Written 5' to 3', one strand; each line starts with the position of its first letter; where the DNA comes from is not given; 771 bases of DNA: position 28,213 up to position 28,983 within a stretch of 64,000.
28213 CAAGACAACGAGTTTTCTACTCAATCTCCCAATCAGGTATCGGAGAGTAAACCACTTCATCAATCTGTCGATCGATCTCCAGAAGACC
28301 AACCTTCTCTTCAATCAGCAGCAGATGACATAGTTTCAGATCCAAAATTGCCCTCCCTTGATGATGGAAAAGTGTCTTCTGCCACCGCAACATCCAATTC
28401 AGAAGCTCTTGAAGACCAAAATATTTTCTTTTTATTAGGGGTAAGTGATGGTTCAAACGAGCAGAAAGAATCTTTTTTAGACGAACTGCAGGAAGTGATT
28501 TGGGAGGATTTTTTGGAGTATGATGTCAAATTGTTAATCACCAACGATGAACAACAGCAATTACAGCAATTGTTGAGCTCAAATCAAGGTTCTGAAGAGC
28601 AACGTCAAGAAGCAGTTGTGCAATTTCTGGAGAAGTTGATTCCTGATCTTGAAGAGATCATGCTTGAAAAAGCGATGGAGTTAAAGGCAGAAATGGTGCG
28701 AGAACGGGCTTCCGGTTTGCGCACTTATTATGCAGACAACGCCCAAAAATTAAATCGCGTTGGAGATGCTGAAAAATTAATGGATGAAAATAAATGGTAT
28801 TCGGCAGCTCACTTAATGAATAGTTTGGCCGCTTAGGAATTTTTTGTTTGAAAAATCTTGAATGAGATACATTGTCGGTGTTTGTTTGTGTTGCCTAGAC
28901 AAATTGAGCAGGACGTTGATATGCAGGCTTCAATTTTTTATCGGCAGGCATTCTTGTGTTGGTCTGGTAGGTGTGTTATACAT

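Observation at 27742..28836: Asp-Gln-rich disordered protein immediately upstream of the mreBCD-PBP2 operon, with compositional paralogues at 51686..53250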

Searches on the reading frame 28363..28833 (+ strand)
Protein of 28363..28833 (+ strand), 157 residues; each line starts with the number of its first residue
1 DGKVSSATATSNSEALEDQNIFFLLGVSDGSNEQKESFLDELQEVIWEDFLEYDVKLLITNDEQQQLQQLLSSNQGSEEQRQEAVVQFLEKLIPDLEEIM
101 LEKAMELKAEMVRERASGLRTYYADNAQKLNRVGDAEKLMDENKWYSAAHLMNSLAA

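Call 9: search_protein_families(library=pfam, proteins=[window:28396-28833:+], max_evalue=10)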
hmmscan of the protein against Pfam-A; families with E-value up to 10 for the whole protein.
seq(146 aa): 3 families
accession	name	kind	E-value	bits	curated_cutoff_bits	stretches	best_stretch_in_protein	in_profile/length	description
PF16244.11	DUF4901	-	0.065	13.8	27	1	32-113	34-118/148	YcdB, YcdC repeated domain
PF19387.4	DUF5962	-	0.083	13.6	25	1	72-105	55-88/99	Family of unknown function (DUF5962)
PF18908.5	DUF5663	-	0.13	13.3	23.7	1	21-99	12-83/84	Protein of unknown function (DUF5663)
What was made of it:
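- On Pfam DUF5663 (PF18908): 13.3 bits, E=0.13, for the isolated domain (call 9).
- A weak match covers nearly the whole DUF5663 profile: positions 12-83 of 84, E=0.13, 13.3 bits (call 9).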

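Call 10: find_homologous_proteins(query=window:28363-28833:+, max_evalue=0.001)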
Query seq(157 aa) (157 aa): 376 proteins with E <= 0.001 among 409 candidates; the best 120 are listed.
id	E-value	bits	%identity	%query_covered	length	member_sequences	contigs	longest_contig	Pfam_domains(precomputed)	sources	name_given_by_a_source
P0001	2.1e-91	321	100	100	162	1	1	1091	-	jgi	jgi:hypothetical protein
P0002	1.5e-61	225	72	96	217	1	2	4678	-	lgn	-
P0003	7.3e-61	222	74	92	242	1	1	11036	-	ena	-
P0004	7.6e-61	222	73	90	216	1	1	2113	-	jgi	jgi:hypothetical protein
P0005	2.3e-60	221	72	94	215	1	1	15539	-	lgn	-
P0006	3.7e-60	220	70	97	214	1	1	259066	-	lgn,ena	-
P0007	4.8e-60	220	73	90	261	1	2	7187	-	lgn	-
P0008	1.3e-59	218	71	95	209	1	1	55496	-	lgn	-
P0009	2.3e-59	217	71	95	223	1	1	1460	-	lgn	-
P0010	4.4e-59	217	71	91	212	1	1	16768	-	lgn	-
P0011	5.5e-59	216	69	96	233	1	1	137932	-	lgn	-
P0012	6.6e-59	216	71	95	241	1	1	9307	-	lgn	-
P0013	1.2e-58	215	69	94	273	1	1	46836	-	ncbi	ncbi:MAG: hypothetical protein WDZ94_01430 [Patescibacteria group bacterium]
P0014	3.0e-58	214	68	97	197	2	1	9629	-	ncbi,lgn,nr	ncbi:MAG: hypothetical protein QG639_661 [Patescibacteria group bacterium]|nr:hypothetical protein [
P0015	3.5e-58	214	72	92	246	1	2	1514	-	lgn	-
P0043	6.3e-50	187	60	97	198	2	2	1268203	-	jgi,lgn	jgi:hypothetical protein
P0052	2.2e-49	185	61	91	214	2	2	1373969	-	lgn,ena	-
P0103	3.3e-46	175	56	94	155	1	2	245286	-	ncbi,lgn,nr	ncbi:MAG: hypothetical protein H6774_02540 [Pseudomonadales bacterium]|nr:hypothetical protein [Cand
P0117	2.1e-45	172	58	96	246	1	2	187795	-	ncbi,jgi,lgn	ncbi:MAG: hypothetical protein PVJ09_00455 [Candidatus Woesebacteria bacterium]|jgi:hypothetical pro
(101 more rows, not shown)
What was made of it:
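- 27742..28836 (+): Gene A: 364-aa acidic protein (net charge -41). The likely true start is Met6 at 27757. 376 homologues at E<=1e-3 (call 10).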

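Call 13: find_encoding_contigs(protein=P0043, flank=6000, max_places=1)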
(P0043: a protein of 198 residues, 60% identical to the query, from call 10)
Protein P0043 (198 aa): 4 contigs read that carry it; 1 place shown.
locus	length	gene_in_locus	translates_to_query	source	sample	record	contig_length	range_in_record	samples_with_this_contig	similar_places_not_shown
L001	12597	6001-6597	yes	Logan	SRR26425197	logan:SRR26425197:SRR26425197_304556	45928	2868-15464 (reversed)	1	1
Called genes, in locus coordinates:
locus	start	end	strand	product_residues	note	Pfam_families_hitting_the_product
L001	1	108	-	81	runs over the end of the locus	-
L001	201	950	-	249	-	-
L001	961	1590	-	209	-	PF02163:Peptidase_M50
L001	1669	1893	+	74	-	PF00830:Ribosomal_L28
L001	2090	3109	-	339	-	PF00551:Formyl_trans_N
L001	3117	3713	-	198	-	PF01327:Pep_deformylase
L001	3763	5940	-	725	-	PF04932:Wzy_C, PF00515:TPR_1 (faint), PF13432:TPR_16 (faint), PF13181:TPR_8 (faint), PF13414:TPR_11 (weak), PF14559:TPR_19 (weak)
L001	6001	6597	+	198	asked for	-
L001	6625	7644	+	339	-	PF06723:MreB_Mbl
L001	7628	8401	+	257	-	PF04085:MreC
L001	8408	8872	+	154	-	-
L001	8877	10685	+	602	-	PF03717:PBP_dimer, PF00905:Transpeptidase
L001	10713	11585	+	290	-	PF11814:DUF3335 (faint)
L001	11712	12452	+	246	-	-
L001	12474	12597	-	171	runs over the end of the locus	PF13365:Trypsin_2 (weak)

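Call 14: find_encoding_contigs(protein=P0052, flank=6000, max_places=1)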
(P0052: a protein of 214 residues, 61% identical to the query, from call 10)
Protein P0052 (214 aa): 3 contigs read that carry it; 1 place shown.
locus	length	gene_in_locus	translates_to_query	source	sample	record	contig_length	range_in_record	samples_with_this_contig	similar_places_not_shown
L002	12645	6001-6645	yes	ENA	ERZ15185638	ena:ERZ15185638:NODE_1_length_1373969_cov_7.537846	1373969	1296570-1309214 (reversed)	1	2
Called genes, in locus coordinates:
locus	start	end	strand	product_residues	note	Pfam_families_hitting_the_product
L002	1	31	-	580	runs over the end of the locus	PF01558:POR, PF01855:POR_N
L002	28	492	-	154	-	PF00258:Flavodoxin_1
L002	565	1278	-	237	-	PF00753:Lactamase_B, PF23023:Anti-Pycsar_Apyc1 (faint), PF12706:Lactamase_B_2 (weak)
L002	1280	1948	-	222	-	PF02163:Peptidase_M50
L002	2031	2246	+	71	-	PF00830:Ribosomal_L28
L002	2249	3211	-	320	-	PF00551:Formyl_trans_N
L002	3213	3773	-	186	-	PF01327:Pep_deformylase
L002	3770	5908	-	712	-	PF04932:Wzy_C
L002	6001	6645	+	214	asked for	-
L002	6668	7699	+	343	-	PF11104:PilM_2 (faint), PF00022:Actin (faint), PF06723:MreB_Mbl, PF14450:FtsA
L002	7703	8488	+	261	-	PF04085:MreC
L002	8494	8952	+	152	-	-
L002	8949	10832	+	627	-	PF03717:PBP_dimer, PF00905:Transpeptidase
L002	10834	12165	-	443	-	PF08245:Mur_ligase_M, PF02875:Mur_ligase_C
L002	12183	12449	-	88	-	-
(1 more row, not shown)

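Call 15: find_encoding_contigs(protein=P0103, flank=6000, max_places=1)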
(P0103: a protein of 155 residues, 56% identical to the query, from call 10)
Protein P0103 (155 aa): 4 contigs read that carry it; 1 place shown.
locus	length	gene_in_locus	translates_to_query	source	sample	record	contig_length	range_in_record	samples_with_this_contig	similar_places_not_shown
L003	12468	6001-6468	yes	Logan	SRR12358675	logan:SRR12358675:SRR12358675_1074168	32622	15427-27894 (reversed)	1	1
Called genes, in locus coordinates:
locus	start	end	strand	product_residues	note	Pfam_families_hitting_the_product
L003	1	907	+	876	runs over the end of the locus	-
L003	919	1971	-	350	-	PF00551:Formyl_trans_N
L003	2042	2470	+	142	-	-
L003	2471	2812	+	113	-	PF01451:LMWPc (faint)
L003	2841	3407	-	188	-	PF01327:Pep_deformylase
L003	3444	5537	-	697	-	PF04932:Wzy_C, PF07719:TPR_2 (faint), PF13428:TPR_14 (faint), PF14559:TPR_19 (faint)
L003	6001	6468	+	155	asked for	-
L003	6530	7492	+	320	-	PF06723:MreB_Mbl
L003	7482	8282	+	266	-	PF04085:MreC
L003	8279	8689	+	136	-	-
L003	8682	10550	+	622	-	PF03717:PBP_dimer, PF00905:Transpeptidase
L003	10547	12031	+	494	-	PF00070:Pyr_redox (faint), PF00890:FAD_binding_2 (faint), PF01266:DAO (faint), PF01593:Amino_oxidase, PF07992:Pyr_redox_2 (faint), PF12831:FAD_oxidored (faint), PF13450:NAD_binding_8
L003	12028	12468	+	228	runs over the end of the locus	PF18916:Lycopene_cyc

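Call 16: find_encoding_contigs(protein=P0117, flank=6000, max_places=1)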
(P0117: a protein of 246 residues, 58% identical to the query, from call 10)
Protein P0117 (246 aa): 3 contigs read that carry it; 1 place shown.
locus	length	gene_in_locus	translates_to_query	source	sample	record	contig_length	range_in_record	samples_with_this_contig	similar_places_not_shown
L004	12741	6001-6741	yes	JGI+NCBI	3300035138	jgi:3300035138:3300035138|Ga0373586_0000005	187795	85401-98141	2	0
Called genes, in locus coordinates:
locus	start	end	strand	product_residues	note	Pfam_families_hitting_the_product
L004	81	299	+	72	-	PF00830:Ribosomal_L28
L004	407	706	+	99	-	-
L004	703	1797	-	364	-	PF00551:Formyl_trans_N, PF02911:Formyl_trans_C (faint)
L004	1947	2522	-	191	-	PF01327:Pep_deformylase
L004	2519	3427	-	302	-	PF01145:Band_7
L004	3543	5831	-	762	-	PF04932:Wzy_C, PF13431:TPR_17 (faint)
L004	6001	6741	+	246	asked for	-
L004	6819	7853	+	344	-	PF00022:Actin (weak), PF06723:MreB_Mbl, PF14450:FtsA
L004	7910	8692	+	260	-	PF04085:MreC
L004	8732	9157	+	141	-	-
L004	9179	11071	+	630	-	PF03717:PBP_dimer, PF00905:Transpeptidase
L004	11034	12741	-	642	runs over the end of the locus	-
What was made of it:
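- Four of four annotated relatives have gaps of 22-77 bp before mreB (calls 13-16).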

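Call 20: search_protein_families(library=pfam, alignment_id=A1, max_evalue=1)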
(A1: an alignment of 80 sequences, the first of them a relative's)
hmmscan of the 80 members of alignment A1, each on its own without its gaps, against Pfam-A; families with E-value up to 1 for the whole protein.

A. member 1, P0001 (162 aa): 4 families
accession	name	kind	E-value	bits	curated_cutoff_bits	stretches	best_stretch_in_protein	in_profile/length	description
PF13708.11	DUF4942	-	0.021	15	25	1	46-117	3-74/190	Domain of unknown function (DUF4942)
PF16244.11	DUF4901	-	0.082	13.5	27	1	48-129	34-118/148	YcdB, YcdC repeated domain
PF19387.4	DUF5962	-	0.1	13.3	25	1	88-121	55-88/99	Family of unknown function (DUF5962)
PF18908.5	DUF5663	-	0.14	13.1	23.7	1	37-115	12-83/84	Protein of unknown function (DUF5663)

B. families by the number of members that match (of 80 scanned): 36 families (the first 25 are shown)
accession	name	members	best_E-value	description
PF13708.11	DUF4942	14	0.00038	Domain of unknown function (DUF4942)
PF17324.7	BLI1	5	0.64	BLOC-1 interactor 1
PF19867.5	DUF6340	4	0.0008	Family of unknown function (DUF6340)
PF18908.5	DUF5663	3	0.0053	Protein of unknown function (DUF5663)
PF07361.16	Cytochrom_B562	3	0.013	Cytochrome b562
PF19387.4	DUF5962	3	0.1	Family of unknown function (DUF5962)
PF00104.35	Hormone_recep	2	0.0006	Ligand-binding domain of nuclear hormone receptor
PF09028.16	Mac-1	2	0.016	Mac 1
PF11642.13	Blo-t-5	2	0.021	Mite allergen Blo t 5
PF03153.18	TFIIA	2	0.089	Transcription factor IIA, alpha/beta subunit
PF00615.24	RGS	2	0.16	Regulator of G protein signaling domain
PF14276.11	DUF4363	2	0.38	Domain of unknown function (DUF4363)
PF15035.11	Rootletin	1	0.00044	Ciliary rootlet component, centrosome cohesion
PF05476.16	PET122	1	0.0081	PET122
PF10938.13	YfdX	1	0.015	YfdX protein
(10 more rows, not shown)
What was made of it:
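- Closest known: Pfam DUF5663. Same: A weak alignment covers nearly the full length of the profile over the first four helices of the A domain (calls 9, 20).
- Three of 80 family members match, with a best E of 0.005 (call 20).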

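Call 21: search_solved_structures(query=A1, max_evalue=10)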
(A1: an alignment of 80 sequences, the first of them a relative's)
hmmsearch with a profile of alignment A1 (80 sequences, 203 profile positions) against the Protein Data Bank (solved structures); distinct sequences matched with E-value up to 10: 8.
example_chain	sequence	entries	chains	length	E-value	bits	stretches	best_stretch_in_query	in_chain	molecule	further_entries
2l82_A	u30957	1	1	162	0.095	15.7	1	54-124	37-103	DESIGNED PROTEIN OR32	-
6drd_E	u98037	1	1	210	0.12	15.4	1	43-125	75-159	DNA-directed RNA polymerases I, II, and III subunit RPABC1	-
5hc6_A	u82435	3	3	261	0.15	15.1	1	92-123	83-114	prenyltransference for protein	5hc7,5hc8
4i0x_B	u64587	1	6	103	0.16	14.9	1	157-197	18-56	ESAT-6-like protein MAB_3113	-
9mu7_E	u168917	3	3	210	0.2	14.7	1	43-125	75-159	DNA-directed RNA polymerase II subunit RPB5 | RPB5 homolog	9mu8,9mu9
9eh1_E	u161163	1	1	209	0.64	13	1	43-125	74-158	DNA-directed RNA polymerase II subunit E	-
28jc_E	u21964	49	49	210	0.65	13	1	43-125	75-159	DNA-directed RNA polymerases I, II, and III subunit RPABC1 | DNA-directed RNA polymerase II subunit RPB5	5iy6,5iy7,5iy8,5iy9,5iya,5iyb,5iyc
29tk_E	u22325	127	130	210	0.65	13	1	43-125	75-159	DNA-directed RNA polymerase II subunit E | DNA-directed RNA polymerases I, II, and III subunit RPABC1 | RNA polymerase II subunit E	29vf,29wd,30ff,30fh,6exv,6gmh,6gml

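Call 25: predict_structure(alignment_id=A1)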
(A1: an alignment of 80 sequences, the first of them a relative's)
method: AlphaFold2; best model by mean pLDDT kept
length: 162 residues; sequences in the alignment: 80
mean_pLDDT: 90.2   pTM: 0.78
mean pLDDT of the five models: 90.2, 89.5, 89.5, 89.1, 88.8
residues with pLDDT >= 90: 134; 70-90: 13; 50-70: 1; < 50: 14
segments of 3 or more residues with pLDDT < 50: 1-14
pLDDT, mean of each block of 10 residues (from residue 1): 41 67 97 95 95 94 96 92 89 96 95 97 98 98 98 97 84
secondary structure, 60 per line:
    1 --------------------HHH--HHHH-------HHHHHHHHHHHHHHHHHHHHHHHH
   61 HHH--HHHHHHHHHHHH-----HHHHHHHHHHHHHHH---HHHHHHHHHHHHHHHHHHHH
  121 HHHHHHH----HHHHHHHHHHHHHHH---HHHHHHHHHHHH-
elements in order: H26-29 H37-63 H66-77 H83-97 H101-127 H132-146 H150-161
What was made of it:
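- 28399..28836 (+): Conserved C-terminal six-helix domain (aa 220-364, net charge about -17), including the stop codon. AF2 pLDDT 90.2, pTM 0.78 (call 25).
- On PopZ: The monomer model is a compact bundle with pTM 0.78 (call 25).
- The domain models as a compact six-helix monomer with pTM 0.78 (call 25).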

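Call 31: search_protein_representatives(alignment_id=A1)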
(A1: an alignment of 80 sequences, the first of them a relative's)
Query: 80 sequences, 203 profile positions. Proteins with E-value up to 0.001 (for the whole library): 295; up to 1e-10: 241; up to 1e-30: 190. The best 150 are listed.
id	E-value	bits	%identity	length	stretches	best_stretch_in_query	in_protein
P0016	2.6e-84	298.4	-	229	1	1-202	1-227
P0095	9.5e-80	283.5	-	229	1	11-202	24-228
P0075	1.7e-79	282.7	-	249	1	1-202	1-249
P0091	2.6e-78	278.8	-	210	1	1-202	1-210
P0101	2.7e-77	275.5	-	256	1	6-201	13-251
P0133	4.0e-75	268.4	-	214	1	3-202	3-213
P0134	1.7e-74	266.3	-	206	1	9-202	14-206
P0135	2.4e-74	265.9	-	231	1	12-202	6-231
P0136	9.8e-74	263.9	-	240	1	8-201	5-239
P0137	1.3e-73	263.5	-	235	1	6-202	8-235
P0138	3.1e-73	262.2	-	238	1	7-202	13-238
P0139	3.1e-73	262.2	-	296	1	1-202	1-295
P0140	1.6e-72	259.9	-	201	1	11-202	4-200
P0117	2.0e-72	259.6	-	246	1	4-202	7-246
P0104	2.2e-72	259.5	-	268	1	6-201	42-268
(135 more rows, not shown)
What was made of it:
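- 27742..28836 (+): 295 clusters at 50% identity (call 31).
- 376 homologues at 55-74% identity in the C-terminal domain (call 10) and 295 representative clusters (call 31). A is strongly conserved as a protein (calls 10, 31).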

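Call 33: find_related_loci(query=A1, collection=genome_contigs, flank=6000)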
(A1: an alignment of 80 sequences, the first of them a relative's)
Query A1 (162 aa) in genome_contigs; peptide patterns used: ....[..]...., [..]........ (x = any residue, [..] = any of these).
275 stretches matched a pattern; 89 encode a relative of the query (tblastn E <= 1e-3); the best 80 are kept; 80 distinct loci.
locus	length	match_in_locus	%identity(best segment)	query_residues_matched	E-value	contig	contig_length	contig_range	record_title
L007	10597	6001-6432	88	19-162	2e-83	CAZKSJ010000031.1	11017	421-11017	MAG TPA_asm: uncultured Pseudomonadales bacterium isolate SRP239243_co2_85 genome assembly, contig: NODE_10213_length_11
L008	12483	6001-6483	65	2-160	2e-67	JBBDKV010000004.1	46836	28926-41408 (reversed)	MAG: Patescibacteria group bacterium isolate LejiaA_43_11 Lejia_A_1295_length_46836_cov_6, whole genome shotgun sequence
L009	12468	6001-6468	67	10-161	7e-67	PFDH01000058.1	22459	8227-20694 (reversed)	MAG: Candidatus Pacebacteria bacterium CG10_big_fil_rev_8_21_14_0_10_44_11 CG10_8_21_14_0.10_scaffold_5792_c, whole geno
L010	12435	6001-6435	64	16-160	3e-61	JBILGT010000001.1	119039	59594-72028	MAG: Limisphaerales bacterium isolate ME2016-09-28_3300042471_group7_bin68 Rohwer_bin1526_scaffold_31_c1, whole genome s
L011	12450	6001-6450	62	12-161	1e-58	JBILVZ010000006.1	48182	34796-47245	MAG: Methylococcaceae bacterium isolate ME2018-08-25_3300042355_group8_bin66 Rohwer_bin1527_scaffold_61_c1, whole genome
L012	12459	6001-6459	59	10-162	8e-58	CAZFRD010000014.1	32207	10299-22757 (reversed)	MAG TPA_asm: uncultured Pseudomonadales bacterium isolate SRP192515_co1_183 genome assembly, contig: NODE_1173_length_32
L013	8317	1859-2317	59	10-162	2e-57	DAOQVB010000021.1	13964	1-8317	MAG TPA_asm: Candidatus Woesebacteria bacterium isolate AMR_MDS_1099 NODE_4938_length_13964_cov_6.082896, whole genome s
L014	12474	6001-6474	57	2-162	3e-56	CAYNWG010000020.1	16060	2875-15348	MAG TPA_asm: uncultured Pseudomonadales bacterium isolate SRP286056_co1_440 genome assembly, contig: NODE_4434_length_16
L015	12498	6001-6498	55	1-161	3e-56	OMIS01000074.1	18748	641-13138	bacterium isolate AM_0466 genome assembly, contig: AM_0466_74, whole genome shotgun sequence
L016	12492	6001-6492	58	2-161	1e-55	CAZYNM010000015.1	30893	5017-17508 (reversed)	MAG TPA_asm: uncultured Pseudomonadales bacterium isolate SRP292972_co1_113 genome assembly, contig: NODE_730_length_308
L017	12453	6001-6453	57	10-160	2e-55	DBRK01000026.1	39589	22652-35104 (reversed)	MAG TPA_asm: Patescibacteria group bacterium UBA1370 UBA1370_contig_4169, whole genome shotgun sequence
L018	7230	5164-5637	54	3-160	2e-55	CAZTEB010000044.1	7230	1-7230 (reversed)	MAG TPA_asm: uncultured Pseudomonadales bacterium isolate SRP334346_co1_115 genome assembly, contig: NODE_7895_length_72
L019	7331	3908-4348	56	15-161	4e-55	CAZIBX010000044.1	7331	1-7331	MAG TPA_asm: uncultured Pseudomonadales bacterium isolate binchicken_co118_362 genome assembly, contig: NODE_13188_lengt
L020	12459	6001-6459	57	8-160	6e-55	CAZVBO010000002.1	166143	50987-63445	MAG TPA_asm: uncultured Pseudomonadales bacterium isolate SRP304446_co1_134 genome assembly, contig: NODE_25_length_1661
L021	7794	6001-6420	59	21-160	1e-54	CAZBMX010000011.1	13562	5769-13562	MAG TPA_asm: uncultured Pseudomonadales bacterium isolate SRP192515_co1_124 genome assembly, contig: NODE_4410_length_13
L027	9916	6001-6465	58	10-160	2e-52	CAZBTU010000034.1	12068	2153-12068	MAG TPA_asm: uncultured Pseudomonadales bacterium isolate SRP286056_co2_100 genome assembly, contig: NODE_8693_length_12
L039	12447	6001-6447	54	12-160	7e-50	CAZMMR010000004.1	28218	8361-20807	MAG TPA_asm: uncultured Pseudomonadales bacterium isolate SRP141376_co2_351 genome assembly, contig: NODE_3616_length_28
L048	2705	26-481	54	9-161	4e-47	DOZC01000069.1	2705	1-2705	MAG TPA_asm: Candidatus Paceibacterota bacterium isolate UBA9650 contig_22193, whole genome shotgun sequence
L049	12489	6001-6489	50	1-161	1e-46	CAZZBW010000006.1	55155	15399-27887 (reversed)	MAG TPA_asm: uncultured Pseudomonadales bacterium isolate SRP192927_co7_727 genome assembly, contig: NODE_788_length_551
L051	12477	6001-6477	50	2-160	2e-46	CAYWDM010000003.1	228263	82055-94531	MAG TPA_asm: uncultured Pseudomonadales bacterium isolate SRP272421_co4_48 genome assembly, contig: NODE_19_length_22826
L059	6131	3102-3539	53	16-161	5e-45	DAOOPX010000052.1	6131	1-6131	MAG TPA_asm: Candidatus Woesebacteria bacterium isolate AMR_MDS_2586 NODE_15613_length_6131_cov_4.390388, whole genome s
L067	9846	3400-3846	48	15-162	3e-41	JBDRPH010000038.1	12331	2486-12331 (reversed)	MAG: Candidatus Paceibacterota bacterium isolate MEGAHIT-group-2.107 k141_428674, whole genome shotgun sequence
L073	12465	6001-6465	44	3-160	7e-40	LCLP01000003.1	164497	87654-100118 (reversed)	MAG: Candidatus Pacebacteria bacterium GW2011_GWA1_46_10 UX28_C0003, whole genome shotgun sequence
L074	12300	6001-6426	46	12-153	4e-39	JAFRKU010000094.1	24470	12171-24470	Bacterium isolate RGIG2560 Goat_Jejunum.Co__c1184666, whole genome shotgun sequence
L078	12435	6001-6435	43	16-160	2e-37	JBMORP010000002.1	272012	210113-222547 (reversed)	MAG: Patescibacteria group bacterium isolate Betzabe_MAG183 MAG183_2, whole genome shotgun sequence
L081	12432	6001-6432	44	19-162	6e-37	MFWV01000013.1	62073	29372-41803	MAG: Candidatus Pacebacteria bacterium RIFOXYA1_FULL_38_18 rifoxya1_full_scaffold_99, whole genome shotgun sequence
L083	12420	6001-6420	45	18-156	2e-36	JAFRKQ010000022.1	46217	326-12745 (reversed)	Bacterium isolate RGIG2556 Goat_Jejunum.Co__c813104, whole genome shotgun sequence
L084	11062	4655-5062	44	18-153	2e-36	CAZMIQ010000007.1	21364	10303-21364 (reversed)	MAG TPA_asm: uncultured Pseudomonadales bacterium isolate SRP241326_co1_242 genome assembly, contig: NODE_3644_length_21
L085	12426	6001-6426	44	19-160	1e-35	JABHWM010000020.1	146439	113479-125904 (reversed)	MAG: Candidatus Paceibacterota bacterium isolate SI047_bin131 k141_756583, whole genome shotgun sequence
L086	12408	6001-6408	43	18-153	8e-35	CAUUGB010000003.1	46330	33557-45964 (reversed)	MAG TPA_asm: uncultured bacterium isolate ERR10228863_bin.19_MetaWRAP_v1.3_MAG genome assembly, contig: ERZ21659590.698,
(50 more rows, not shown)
